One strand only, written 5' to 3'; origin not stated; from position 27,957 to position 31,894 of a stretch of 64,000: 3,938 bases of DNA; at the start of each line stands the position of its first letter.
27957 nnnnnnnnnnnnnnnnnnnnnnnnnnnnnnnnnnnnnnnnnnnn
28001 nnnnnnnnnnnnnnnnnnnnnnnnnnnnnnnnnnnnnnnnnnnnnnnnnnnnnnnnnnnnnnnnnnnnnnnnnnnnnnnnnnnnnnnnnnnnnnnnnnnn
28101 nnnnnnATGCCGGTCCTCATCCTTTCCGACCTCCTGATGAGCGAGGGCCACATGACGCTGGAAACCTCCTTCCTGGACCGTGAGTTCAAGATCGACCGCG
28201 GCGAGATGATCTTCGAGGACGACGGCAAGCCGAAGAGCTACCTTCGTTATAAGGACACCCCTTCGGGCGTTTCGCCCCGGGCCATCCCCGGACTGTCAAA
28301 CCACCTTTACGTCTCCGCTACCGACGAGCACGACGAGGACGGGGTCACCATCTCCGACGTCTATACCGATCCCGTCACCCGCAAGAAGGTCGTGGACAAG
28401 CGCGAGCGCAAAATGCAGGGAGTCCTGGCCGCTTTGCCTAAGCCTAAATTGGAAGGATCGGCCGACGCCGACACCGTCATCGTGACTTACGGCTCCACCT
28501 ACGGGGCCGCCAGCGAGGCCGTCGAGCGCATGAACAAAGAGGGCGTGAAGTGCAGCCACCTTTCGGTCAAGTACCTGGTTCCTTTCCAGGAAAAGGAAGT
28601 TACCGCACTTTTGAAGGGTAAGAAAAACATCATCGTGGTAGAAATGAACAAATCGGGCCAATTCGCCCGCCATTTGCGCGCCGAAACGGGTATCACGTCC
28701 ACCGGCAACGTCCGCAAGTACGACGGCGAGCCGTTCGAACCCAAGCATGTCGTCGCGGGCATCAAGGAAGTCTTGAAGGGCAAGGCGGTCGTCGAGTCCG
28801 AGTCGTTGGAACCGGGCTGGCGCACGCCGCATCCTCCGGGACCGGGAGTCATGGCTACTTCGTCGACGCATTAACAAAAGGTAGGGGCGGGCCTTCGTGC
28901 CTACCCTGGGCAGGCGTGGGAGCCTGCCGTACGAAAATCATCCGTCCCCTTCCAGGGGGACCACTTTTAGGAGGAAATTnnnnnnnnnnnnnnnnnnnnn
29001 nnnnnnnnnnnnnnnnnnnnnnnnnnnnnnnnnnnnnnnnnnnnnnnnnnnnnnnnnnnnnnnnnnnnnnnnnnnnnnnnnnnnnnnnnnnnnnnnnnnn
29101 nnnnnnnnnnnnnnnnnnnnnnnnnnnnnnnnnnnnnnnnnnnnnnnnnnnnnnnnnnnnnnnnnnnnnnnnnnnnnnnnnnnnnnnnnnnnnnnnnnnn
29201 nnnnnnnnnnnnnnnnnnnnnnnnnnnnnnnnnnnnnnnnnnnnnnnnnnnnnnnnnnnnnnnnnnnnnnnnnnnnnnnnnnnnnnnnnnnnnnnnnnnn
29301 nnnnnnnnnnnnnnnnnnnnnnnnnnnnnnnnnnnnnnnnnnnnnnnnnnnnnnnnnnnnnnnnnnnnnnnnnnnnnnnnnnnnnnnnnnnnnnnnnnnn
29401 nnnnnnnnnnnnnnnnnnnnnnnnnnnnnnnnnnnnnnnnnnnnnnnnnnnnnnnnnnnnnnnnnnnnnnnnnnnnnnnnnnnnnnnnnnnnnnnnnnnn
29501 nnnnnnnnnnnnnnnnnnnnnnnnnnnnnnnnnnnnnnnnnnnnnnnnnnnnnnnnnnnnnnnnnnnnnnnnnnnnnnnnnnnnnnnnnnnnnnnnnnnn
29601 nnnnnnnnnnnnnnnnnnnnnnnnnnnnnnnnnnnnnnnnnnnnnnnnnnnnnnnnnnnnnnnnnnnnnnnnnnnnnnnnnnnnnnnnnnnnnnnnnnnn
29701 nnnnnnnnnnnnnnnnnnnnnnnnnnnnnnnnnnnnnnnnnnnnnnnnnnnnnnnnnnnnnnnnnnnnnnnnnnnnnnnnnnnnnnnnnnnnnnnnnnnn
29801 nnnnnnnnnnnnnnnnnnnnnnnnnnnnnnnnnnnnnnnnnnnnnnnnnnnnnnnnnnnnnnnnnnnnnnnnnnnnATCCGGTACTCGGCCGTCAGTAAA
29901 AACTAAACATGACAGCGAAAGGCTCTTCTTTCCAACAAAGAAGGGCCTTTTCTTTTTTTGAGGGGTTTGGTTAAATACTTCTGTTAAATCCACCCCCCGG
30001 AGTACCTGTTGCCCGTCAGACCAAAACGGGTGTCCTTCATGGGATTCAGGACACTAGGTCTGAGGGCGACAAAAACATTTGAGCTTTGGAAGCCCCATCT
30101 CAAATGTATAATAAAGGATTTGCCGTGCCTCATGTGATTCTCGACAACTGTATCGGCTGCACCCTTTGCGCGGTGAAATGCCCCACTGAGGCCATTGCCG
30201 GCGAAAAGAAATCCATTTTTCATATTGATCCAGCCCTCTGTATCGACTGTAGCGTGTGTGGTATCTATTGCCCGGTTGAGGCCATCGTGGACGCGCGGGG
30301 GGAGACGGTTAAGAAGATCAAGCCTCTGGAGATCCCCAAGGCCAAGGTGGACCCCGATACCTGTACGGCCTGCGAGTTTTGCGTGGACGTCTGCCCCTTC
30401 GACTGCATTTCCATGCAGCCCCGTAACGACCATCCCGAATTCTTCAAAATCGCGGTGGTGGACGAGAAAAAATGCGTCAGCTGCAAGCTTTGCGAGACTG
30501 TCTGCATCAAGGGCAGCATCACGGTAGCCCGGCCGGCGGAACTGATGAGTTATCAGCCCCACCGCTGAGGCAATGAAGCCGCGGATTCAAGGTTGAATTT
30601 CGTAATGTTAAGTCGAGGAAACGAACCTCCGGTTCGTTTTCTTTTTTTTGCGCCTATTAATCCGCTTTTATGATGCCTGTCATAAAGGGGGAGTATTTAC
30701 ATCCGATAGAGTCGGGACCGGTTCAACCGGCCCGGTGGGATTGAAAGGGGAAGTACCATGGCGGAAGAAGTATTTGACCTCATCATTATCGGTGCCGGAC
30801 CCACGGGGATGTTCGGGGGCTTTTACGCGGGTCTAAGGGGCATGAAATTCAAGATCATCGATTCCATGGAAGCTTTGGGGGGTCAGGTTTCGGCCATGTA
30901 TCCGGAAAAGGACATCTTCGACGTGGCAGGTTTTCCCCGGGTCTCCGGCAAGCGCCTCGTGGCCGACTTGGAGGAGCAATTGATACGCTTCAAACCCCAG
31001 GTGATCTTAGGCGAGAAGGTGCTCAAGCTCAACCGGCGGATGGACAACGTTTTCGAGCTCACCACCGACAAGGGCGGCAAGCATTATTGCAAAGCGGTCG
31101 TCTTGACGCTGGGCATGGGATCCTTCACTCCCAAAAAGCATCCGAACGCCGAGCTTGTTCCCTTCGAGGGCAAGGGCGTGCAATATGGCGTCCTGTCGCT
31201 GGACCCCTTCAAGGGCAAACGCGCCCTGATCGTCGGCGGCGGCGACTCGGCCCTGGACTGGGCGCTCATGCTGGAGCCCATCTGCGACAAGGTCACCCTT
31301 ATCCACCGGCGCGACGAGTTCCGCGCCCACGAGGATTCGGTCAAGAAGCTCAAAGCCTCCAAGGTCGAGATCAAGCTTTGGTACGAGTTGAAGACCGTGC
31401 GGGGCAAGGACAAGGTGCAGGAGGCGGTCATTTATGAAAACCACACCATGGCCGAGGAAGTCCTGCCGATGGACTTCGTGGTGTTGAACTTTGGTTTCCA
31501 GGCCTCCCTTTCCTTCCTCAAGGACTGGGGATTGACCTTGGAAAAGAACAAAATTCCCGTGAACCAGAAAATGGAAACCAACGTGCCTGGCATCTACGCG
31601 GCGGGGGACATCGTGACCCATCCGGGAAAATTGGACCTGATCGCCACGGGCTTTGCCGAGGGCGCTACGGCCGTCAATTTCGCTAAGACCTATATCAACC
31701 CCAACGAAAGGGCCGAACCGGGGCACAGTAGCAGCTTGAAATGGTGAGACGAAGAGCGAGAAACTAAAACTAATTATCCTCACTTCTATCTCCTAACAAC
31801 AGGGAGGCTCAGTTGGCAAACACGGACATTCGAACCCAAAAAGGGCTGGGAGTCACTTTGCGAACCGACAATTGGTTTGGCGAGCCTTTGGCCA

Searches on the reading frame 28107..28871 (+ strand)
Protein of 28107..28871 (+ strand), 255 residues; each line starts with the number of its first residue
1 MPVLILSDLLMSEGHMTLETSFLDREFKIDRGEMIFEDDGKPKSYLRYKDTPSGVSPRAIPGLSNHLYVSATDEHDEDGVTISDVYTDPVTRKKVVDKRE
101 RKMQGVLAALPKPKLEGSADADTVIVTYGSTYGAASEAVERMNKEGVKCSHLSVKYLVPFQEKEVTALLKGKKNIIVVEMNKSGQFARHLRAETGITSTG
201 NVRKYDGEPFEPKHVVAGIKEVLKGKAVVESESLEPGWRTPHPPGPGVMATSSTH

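Call 22: search_protein_families(library=pfam, proteins=[window:28107-28871:+])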
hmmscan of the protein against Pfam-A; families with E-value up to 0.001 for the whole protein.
window:28107-28871:+ (255 aa): 2 families
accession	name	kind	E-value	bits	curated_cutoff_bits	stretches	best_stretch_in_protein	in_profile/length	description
PF17147.9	PFOR_II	-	4.4e-14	53.1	27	1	121-214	1-101/102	Pyruvate:ferredoxin oxidoreductase core domain II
PF02780.25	Transketolase_C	-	4.4e-07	30.3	25.9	1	120-189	9-79/124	Transketolase, C-terminal domain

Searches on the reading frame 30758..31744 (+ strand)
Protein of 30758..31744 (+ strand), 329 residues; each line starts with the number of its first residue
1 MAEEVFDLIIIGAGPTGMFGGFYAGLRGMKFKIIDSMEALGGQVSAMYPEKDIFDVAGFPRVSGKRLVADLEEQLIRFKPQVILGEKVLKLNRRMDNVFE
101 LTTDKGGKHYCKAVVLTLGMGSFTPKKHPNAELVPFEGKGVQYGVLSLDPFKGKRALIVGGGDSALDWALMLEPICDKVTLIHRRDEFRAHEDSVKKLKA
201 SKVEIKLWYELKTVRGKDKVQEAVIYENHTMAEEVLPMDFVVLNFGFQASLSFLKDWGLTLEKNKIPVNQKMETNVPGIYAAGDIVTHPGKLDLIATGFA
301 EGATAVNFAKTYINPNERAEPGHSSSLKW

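Call 22: search_protein_families(library=pfam, proteins=[window:30758-31744:+])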
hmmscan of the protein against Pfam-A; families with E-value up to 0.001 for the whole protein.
window:30758-31744:+ (329 aa): 5 families
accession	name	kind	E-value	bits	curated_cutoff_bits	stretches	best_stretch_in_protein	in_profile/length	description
PF07992.20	Pyr_redox_2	-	5.3e-32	111.8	26.1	1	6-301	1-290/291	Pyridine nucleotide-disulphide oxidoreductase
PF13738.12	Pyr_redox_3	-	3.3e-25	89.4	30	1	63-283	79-305/305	Pyridine nucleotide-disulphide oxidoreductase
PF00070.33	Pyr_redox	-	1.9e-12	47.9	22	1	155-221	1-75/82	Pyridine nucleotide-disulphide oxidoreductase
PF03486.20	HI0933_like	-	7.5e-09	35.8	50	0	7-43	2-38/244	HI0933-like protein Rossmann domain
PF01266.30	DAO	-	0.00075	19.5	27.9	0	62-138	146-226/353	FAD dependent oxidoreductase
